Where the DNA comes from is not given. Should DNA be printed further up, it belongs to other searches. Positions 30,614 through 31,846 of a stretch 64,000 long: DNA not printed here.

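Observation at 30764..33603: RNA repair pair (KxDG RNA-ligase-like enzyme + RtcB) 12 kb downstream of the phage tRNA array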

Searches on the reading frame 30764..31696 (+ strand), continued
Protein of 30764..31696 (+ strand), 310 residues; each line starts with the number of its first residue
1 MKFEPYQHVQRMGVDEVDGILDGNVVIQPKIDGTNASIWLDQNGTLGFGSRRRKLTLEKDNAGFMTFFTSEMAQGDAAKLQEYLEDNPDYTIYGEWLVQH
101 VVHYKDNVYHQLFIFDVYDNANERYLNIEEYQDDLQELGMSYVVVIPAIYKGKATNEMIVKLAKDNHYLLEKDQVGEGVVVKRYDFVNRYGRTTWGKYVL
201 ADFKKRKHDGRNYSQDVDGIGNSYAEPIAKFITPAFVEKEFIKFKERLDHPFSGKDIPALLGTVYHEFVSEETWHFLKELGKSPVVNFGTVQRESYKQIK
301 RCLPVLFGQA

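Call 27: fold_search(model_id=the predicted structure, library=pdb)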
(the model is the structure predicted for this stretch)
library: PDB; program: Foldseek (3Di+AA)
matches with E <= 10: 320; with E <= 0.001: 65
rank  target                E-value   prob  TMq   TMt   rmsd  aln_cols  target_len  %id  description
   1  2hvr_A                3.0e-12  1.00  0.50  0.49  14.8       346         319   17  Structure of T4 RNA Ligase 2 with Nicked 5'-Adenylated nucleic acid duplex containing a 3'-deoxyribonucleotide at the  (released 2006-10-17)
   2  2hvr_B                7.8e-12  1.00  0.48  0.47  14.6       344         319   15  Structure of T4 RNA Ligase 2 with Nicked 5'-Adenylated nucleic acid duplex containing a 3'-deoxyribonucleotide at the  (released 2006-10-17)
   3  2hvq                  2.9e-11  1.00  0.50  0.49  18.2       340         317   16  Structure of Adenylated full-length T4 RNA Ligase 2 (released 2006-10-17)
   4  2vug_A                2.0e-09  1.00  0.44  0.38   9.9       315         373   17  The structure of an archaeal homodimeric RNA ligase (released 2008-06-03)
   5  5d1o_B                3.0e-09  1.00  0.46  0.39  10.2       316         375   16  Archaeal ATP-dependent RNA ligase - form 1 (released 2016-03-09)
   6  6vt4                  4.3e-09  1.00  0.49  0.46   4.2       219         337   19  Naegleria gruberi RNA ligase R149A mutant apo (released 2020-04-08)
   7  5cot                  5.5e-09  1.00  0.49  0.45   4.0       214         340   19  Structure and mechanism of a eukaryal nick-sealing RNA ligase (released 2015-10-28)
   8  8uce_B                7.8e-09  1.00  0.42  0.35   9.8       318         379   16  Thermophilic RNA Ligase from Palaeococcus pacificus + AMP (released 2024-02-21)
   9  6vt3                  8.3e-09  1.00  0.47  0.43   6.4       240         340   19  Naegleria gruberi RNA ligase K326A mutant apo (released 2020-04-08)
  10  5tt6                  8.8e-09  1.00  0.41  0.35  14.6       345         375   14  T4 RNA Ligase 1 (K99M) (released 2017-03-08)
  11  1s68                  9.3e-09  1.00  0.49  0.63   6.5       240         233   18  Structure and Mechanism of RNA Ligase (released 2004-02-24)
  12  8uch                  9.9e-09  1.00  0.42  0.35  10.3       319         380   15  Thermophilic RNA Ligase from Palaeococcus pacificus K92A + ATP (released 2024-02-21)
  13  5d1o_A                1.1e-08  1.00  0.46  0.39  10.6       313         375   16  Archaeal ATP-dependent RNA ligase - form 1 (released 2016-03-09)
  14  8uce_A                1.2e-08  1.00  0.41  0.34   9.9       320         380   15  Thermophilic RNA Ligase from Palaeococcus pacificus + AMP (released 2024-02-21)
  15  9do4                  1.4e-08  1.00  0.41  0.36  13.8       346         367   15  Structure of T4 RNA Ligase 1 bound to ATP and Mg (released 2024-10-02)
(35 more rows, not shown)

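Call 36: find_encoding_contigs(protein=P0005, flank=10000, max_places=3)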
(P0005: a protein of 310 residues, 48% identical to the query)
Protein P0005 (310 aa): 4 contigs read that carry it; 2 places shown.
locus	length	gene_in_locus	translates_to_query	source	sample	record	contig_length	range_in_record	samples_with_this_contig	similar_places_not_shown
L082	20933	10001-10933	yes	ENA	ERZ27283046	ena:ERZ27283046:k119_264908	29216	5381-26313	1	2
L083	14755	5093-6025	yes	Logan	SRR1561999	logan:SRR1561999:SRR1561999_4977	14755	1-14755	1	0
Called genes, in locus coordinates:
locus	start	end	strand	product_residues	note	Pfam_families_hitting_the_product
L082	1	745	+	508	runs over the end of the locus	PF11443:DUF2828, PF25043:DUF7788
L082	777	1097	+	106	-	-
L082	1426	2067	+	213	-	PF07463:NUMOD4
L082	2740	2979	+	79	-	-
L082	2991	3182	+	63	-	-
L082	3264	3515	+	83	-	-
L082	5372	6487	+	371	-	-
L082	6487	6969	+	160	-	-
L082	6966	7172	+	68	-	-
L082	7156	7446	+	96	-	-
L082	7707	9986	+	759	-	PF13671:AAA_33, PF00149:Metallophos, PF09511:RNA_lig_T4_1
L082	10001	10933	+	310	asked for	PF09414:RNA_ligase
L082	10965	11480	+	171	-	-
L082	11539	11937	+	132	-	-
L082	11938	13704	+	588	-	-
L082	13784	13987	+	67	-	-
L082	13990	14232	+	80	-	PF12961:DUF3850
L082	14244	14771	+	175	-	-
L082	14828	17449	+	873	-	PF00145:DNA_methylase, PF14890:Intein_splicing, PF00145:DNA_methylase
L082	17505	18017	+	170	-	-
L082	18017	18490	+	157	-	-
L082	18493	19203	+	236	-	-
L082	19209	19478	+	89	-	-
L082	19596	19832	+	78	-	-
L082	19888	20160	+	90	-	-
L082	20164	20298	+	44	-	-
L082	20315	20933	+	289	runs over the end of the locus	-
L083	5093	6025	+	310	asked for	PF09414:RNA_ligase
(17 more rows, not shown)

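Call 37: find_encoding_contigs(protein=P0001, flank=10000, max_places=3)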
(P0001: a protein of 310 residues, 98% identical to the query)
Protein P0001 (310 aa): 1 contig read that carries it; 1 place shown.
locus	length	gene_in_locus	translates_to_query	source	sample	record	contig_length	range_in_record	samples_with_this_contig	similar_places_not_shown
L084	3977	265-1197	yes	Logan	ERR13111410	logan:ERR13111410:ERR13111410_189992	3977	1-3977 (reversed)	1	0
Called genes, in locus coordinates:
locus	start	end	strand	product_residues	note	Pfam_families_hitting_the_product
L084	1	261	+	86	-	?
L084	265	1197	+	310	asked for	PF09414:RNA_ligase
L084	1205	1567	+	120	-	-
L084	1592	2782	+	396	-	PF01139:RtcB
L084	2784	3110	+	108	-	-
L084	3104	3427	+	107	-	-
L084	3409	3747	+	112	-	-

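Call 51: find_encoding_contigs(protein=P0003, flank=5000, max_places=2)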
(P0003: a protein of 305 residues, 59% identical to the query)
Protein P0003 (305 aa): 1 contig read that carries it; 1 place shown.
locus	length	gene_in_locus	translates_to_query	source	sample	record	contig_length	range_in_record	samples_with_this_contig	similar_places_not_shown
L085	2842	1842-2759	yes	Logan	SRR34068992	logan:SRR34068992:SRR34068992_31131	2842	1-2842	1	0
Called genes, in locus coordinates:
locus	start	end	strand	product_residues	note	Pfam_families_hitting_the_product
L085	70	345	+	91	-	-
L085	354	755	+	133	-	-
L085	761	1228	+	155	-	-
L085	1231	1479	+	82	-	-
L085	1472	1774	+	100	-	-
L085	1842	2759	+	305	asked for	PF09414:RNA_ligase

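Call 52: find_encoding_contigs(protein=P0004, flank=5000, max_places=2)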
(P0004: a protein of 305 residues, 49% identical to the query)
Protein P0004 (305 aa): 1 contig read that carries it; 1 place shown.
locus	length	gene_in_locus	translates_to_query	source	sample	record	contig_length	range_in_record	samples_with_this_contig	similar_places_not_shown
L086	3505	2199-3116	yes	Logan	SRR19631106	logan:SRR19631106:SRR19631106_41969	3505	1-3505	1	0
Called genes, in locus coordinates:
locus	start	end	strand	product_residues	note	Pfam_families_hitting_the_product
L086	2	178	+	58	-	?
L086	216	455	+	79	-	-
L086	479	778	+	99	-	-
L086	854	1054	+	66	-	PF18789:DarA_C (weak)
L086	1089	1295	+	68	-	-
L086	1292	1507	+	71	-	-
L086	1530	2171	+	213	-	PF02384:N6_Mtase (weak)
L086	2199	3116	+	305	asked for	PF09414:RNA_ligase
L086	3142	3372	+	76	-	-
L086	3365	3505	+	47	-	?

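Call 53: find_encoding_contigs(protein=P0006, flank=5000, max_places=2)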
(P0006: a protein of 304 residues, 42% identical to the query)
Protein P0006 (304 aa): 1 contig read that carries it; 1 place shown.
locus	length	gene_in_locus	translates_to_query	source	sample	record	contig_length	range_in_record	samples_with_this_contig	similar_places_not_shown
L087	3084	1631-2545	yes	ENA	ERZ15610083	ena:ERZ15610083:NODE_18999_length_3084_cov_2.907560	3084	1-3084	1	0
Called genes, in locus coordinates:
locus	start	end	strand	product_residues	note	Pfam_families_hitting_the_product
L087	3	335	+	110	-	?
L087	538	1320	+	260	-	PF00149:Metallophos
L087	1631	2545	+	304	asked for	PF09414:RNA_ligase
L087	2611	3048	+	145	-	-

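Call 79: get_annotated_region(hit=H32, flank=7000)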
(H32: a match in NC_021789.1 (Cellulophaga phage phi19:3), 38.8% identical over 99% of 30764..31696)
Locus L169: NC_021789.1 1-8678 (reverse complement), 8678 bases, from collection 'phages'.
description: Cellulophaga phage phi19:3, complete genome.
organism: Cellulophaga phage phi19:3 (NCBI taxid 1327971)
taxonomy: Viruses; Duplodnaviria; Heunggongvirae; Uroviricota; Caudoviricetes; Pachyviridae; Baltivirus; Baltivirus phi19tres
host: Cellulophaga baltica #19; source: seawater; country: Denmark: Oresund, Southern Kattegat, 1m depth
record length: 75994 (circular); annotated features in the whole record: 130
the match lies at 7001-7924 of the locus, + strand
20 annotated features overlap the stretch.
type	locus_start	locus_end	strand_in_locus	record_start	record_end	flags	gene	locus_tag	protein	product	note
CDS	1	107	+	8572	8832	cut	-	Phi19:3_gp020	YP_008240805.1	hypothetical protein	-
CDS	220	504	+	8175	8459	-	-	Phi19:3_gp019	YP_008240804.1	hypothetical protein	-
CDS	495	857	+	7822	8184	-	-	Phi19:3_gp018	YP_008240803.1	single strand DNA binding protein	-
CDS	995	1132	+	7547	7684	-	-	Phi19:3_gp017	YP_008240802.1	hypothetical protein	-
CDS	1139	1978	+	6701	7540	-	-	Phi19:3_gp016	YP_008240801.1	phosphoadenosine phosphosulfate reductase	-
CDS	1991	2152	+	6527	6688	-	-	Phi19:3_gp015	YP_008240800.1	hypothetical protein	-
CDS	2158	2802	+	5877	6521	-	-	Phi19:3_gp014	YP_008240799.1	DNA methyltransferase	-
CDS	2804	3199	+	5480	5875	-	-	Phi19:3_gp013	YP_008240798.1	DnaA protein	annotation based on sequence similarity to NCBI ZP_05348368, CDD cd06571, and PfamPF08299.6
CDS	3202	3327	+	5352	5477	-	-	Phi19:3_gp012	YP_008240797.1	hypothetical protein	-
CDS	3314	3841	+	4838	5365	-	-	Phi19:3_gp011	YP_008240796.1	hypothetical protein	-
CDS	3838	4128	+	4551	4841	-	-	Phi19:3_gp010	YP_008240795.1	hypothetical protein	-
CDS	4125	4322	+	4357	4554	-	-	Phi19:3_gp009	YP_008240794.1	DNA methyltransferase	-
CDS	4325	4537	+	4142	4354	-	-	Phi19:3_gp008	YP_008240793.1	hypothetical protein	-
CDS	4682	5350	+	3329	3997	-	-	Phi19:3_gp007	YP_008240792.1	hypothetical protein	-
CDS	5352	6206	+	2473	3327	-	-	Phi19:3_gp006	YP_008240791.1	DNA replication protein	annotation based on sequence similarity to NCBI ZP_10841663 and CDD COG1484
CDS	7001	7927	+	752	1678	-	-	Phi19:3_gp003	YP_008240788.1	RNA ligase family protein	annotation based on sequence similarity to NCBI YP_024452 and Pfam PF09414.5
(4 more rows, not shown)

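Call 80: get_annotated_region(hit=H33, flank=7000)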
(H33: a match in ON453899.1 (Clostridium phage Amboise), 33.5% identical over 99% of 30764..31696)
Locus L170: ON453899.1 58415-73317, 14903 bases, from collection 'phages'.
description: Clostridium phage Amboise, complete genome.
organism: Clostridium phage Amboise (NCBI taxid 2951971)
taxonomy: Viruses
host: [Clostridium] innocuum; source: feces; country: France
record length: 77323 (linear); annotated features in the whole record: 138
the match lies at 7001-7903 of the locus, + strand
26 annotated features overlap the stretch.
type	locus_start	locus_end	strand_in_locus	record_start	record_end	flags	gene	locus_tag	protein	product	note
CDS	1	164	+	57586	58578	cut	-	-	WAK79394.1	DNA primase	rasttk_feature_creation_tool=/opt/patric-common/ runtime/bin/phanotate version 1.5.0; HHpred against PHROGS v3; label: ...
CDS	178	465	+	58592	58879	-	-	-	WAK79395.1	hypothetical protein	rasttk_feature_creation_tool=/opt/patric-common/ runtime/bin/phanotate version 1.5.0; ...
CDS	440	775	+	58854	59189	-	-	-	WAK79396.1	hypothetical protein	rasttk_feature_creation_tool=/opt/patric-common/ runtime/bin/phanotate version 1.5.0; ...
CDS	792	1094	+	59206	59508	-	-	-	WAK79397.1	anti-repressor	rasttk_feature_creation_tool=/opt/patric-common/ runtime/bin/phanotate version 1.5.0; HHpred against PHROGS v3; label: ...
CDS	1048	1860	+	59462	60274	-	-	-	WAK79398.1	anti-repressor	rasttk_feature_creation_tool=/opt/patric-common/ runtime/bin/phanotate version 1.5.0; HHpred against PHROGS v3; label: ...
CDS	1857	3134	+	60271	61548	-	-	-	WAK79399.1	ATP-dependent DNA helicase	rasttk_feature_creation_tool=/opt/patric-common/ runtime/bin/phanotate version 1.5.0; HHpred against PHROGS v3; label: ...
CDS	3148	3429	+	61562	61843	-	-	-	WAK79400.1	hypothetical protein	rasttk_feature_creation_tool=/opt/patric-common/ runtime/bin/phanotate version 1.5.0; ...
CDS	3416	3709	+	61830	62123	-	-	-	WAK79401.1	hypothetical protein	rasttk_feature_creation_tool=/opt/patric-common/ runtime/bin/phanotate version 1.5.0; ...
CDS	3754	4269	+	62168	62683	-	-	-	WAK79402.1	hypothetical protein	rasttk_feature_creation_tool=/opt/patric-common/ runtime/bin/phanotate version 1.5.0; ...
CDS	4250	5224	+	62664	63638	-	-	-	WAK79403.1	exonuclease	rasttk_feature_creation_tool=/opt/patric-common/ runtime/bin/phanotate version 1.5.0; HHpred against PHROGS v3; label: ...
CDS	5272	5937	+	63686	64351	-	-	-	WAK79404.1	hypothetical protein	rasttk_feature_creation_tool=/opt/patric-common/ runtime/bin/phanotate version 1.5.0; ...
CDS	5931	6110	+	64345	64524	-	-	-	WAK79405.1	hypothetical protein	rasttk_feature_creation_tool=/opt/patric-common/ runtime/bin/phanotate version 1.5.0; ...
CDS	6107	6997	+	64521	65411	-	-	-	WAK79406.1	lipoprotein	rasttk_feature_creation_tool=/opt/patric-common/ runtime/bin/phanotate version 1.5.0; HHpred against PHROGS v3; label: ...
CDS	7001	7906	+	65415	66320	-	-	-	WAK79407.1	RNA ligase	rasttk_feature_creation_tool=/opt/patric-common/ runtime/bin/phanotate version 1.5.0; HHpred against PHROGS v3; label: ...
CDS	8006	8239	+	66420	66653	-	-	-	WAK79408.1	hypothetical protein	rasttk_feature_creation_tool=/opt/patric-common/ runtime/bin/phanotate version 1.5.0; ...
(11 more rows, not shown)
